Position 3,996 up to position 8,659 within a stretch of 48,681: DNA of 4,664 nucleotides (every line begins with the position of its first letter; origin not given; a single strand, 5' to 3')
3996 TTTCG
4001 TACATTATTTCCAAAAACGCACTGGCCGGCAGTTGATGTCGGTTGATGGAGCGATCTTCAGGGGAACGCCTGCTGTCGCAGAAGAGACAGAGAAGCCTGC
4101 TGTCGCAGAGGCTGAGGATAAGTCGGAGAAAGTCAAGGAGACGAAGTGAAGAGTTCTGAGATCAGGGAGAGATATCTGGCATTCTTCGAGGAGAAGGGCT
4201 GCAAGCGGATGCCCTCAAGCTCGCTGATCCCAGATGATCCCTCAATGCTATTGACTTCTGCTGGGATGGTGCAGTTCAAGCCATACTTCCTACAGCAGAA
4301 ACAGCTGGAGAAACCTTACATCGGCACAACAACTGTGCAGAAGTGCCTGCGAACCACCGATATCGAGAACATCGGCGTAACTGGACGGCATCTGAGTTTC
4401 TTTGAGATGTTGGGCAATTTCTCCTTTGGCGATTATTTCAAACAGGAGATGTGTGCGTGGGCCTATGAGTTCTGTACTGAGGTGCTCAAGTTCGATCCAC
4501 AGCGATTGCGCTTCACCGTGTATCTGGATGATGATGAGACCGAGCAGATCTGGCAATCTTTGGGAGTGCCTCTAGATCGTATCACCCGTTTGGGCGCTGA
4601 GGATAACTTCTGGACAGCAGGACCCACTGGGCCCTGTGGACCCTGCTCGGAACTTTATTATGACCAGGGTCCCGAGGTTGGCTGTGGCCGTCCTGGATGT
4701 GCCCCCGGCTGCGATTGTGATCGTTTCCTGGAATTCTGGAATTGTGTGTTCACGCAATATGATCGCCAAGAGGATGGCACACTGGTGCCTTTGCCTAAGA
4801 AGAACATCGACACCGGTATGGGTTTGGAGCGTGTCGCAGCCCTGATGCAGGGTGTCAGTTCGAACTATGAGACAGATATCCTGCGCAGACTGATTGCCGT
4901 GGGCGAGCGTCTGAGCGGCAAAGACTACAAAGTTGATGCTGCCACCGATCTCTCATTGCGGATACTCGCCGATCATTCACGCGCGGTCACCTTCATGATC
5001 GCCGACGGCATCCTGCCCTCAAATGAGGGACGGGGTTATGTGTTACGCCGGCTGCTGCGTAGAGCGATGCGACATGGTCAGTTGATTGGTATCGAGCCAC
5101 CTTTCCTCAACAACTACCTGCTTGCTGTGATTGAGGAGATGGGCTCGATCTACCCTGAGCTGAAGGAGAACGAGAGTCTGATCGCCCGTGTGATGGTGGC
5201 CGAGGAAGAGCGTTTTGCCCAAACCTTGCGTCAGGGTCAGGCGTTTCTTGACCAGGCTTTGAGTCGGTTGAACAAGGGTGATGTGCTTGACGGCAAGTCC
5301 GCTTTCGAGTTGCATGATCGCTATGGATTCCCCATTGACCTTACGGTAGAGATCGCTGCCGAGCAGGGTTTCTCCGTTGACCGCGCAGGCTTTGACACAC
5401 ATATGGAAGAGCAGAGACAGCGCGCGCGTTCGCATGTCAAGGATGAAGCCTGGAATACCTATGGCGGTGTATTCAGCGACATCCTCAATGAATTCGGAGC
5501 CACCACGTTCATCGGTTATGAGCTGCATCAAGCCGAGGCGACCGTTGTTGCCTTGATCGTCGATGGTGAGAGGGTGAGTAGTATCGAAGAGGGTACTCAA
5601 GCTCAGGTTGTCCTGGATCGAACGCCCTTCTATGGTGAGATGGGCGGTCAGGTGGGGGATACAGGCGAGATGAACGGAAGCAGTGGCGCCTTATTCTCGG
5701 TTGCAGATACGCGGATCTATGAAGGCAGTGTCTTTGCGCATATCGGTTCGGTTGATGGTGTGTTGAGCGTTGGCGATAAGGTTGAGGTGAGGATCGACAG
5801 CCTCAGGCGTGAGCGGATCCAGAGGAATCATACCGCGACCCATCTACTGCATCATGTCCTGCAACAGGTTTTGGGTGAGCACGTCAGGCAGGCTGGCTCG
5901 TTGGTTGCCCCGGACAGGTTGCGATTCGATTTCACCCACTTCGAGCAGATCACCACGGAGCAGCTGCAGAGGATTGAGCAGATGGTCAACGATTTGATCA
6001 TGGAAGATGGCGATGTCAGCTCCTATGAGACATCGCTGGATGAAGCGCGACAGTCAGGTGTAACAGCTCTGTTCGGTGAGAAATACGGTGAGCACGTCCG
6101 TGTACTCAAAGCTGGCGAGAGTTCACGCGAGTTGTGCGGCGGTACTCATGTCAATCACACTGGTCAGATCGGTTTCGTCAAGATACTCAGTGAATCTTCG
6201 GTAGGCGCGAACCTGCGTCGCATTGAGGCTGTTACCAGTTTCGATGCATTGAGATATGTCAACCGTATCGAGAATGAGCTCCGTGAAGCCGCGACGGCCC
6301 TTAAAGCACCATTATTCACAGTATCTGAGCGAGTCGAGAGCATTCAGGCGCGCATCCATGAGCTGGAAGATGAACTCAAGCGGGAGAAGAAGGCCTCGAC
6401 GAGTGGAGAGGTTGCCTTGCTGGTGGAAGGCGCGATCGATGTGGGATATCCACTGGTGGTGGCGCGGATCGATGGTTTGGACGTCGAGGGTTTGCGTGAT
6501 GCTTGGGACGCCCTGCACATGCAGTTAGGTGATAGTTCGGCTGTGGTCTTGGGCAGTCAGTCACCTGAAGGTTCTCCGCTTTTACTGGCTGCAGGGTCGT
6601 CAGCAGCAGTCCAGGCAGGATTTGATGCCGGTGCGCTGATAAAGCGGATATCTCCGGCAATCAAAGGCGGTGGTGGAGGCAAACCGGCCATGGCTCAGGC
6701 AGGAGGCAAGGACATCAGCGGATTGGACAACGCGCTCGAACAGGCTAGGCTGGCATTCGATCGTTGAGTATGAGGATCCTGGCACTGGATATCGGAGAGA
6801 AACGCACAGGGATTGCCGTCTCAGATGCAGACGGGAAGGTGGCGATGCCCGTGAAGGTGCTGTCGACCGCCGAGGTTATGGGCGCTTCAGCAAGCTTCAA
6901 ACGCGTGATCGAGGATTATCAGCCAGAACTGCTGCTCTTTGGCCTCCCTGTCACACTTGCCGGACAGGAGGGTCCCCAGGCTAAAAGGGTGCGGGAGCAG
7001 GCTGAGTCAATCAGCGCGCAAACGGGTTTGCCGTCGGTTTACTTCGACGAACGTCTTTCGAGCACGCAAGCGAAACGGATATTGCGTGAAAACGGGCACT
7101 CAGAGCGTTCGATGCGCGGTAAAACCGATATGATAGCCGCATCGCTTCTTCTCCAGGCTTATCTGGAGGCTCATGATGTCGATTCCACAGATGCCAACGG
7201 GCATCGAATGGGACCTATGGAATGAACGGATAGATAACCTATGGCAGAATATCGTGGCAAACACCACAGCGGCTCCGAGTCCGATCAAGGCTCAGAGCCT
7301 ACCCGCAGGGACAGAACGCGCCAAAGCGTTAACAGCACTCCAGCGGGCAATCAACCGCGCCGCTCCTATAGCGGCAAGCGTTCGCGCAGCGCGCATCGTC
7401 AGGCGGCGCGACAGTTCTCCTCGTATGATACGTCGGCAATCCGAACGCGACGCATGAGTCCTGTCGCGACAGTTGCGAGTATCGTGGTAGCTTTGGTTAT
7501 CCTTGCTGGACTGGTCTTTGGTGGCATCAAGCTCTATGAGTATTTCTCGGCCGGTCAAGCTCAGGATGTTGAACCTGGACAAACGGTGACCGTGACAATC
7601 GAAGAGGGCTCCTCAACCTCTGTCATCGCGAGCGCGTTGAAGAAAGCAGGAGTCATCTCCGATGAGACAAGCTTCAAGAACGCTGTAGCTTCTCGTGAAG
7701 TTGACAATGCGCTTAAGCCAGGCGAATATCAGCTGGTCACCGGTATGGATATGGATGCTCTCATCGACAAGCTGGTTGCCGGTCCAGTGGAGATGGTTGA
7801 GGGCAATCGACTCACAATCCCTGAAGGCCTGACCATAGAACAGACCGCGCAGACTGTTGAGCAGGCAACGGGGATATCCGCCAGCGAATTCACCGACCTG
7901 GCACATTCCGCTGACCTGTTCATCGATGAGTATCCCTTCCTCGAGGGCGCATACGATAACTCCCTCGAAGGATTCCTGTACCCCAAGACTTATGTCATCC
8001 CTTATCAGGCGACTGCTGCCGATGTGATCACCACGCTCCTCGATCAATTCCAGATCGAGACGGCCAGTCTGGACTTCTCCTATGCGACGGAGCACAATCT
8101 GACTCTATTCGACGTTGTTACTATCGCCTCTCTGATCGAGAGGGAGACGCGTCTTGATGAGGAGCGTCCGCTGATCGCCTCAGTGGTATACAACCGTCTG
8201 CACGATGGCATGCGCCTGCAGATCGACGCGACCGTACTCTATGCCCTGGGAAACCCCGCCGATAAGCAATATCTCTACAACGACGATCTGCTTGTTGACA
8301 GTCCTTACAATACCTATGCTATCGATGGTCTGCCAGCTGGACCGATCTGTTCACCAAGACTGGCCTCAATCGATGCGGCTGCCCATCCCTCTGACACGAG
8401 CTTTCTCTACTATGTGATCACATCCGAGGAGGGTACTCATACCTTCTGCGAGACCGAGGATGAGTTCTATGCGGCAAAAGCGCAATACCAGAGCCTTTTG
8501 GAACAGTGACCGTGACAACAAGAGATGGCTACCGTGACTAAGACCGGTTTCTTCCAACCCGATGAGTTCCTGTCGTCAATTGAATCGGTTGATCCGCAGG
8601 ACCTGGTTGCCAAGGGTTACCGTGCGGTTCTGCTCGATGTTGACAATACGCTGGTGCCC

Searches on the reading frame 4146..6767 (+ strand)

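Call 71: search_protein_families(library=pfam, proteins=[window:4146-6767:+], max_evalue=0.00001)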
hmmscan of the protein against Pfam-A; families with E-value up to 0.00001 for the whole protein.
window:4146-6767:+ (873 aa): 3 families
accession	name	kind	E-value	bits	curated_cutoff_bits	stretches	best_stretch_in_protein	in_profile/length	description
PF01411.24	tRNA-synt_2c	-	2.8e-197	657.1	30.3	1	5-552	1-550/552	tRNA synthetases class II (A)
PF07973.19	tRNA_SAD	-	4.2e-16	59.1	24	1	651-694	1-44/44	Threonyl and Alanyl tRNA synthetase second additional domain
PF02272.25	DHHA1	-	2.2e-13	51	25.9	1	768-868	2-97/102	DHHA1 domain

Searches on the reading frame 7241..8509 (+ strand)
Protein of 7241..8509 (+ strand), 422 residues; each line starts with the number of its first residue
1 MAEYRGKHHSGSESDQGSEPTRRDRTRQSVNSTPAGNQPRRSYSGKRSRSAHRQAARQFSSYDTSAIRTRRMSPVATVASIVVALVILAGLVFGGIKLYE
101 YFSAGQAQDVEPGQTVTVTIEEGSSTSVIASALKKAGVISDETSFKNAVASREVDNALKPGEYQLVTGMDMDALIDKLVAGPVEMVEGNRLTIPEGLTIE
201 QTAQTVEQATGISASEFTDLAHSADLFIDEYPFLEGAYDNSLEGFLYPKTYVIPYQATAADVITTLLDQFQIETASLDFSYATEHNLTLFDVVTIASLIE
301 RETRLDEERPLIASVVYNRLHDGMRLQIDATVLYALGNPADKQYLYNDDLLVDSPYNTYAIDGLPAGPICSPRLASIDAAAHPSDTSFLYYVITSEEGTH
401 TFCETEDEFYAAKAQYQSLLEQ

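Call 71: search_protein_families(library=pfam, proteins=[window:7241-8509:+], max_evalue=0.00001)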
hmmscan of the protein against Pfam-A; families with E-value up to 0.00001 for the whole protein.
window:7241-8509:+ (422 aa): 1 family
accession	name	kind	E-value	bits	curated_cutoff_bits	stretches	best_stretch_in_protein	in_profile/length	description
PF02618.21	YceG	-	1.1e-82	278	32.4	1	118-414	1-274/275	YceG-like family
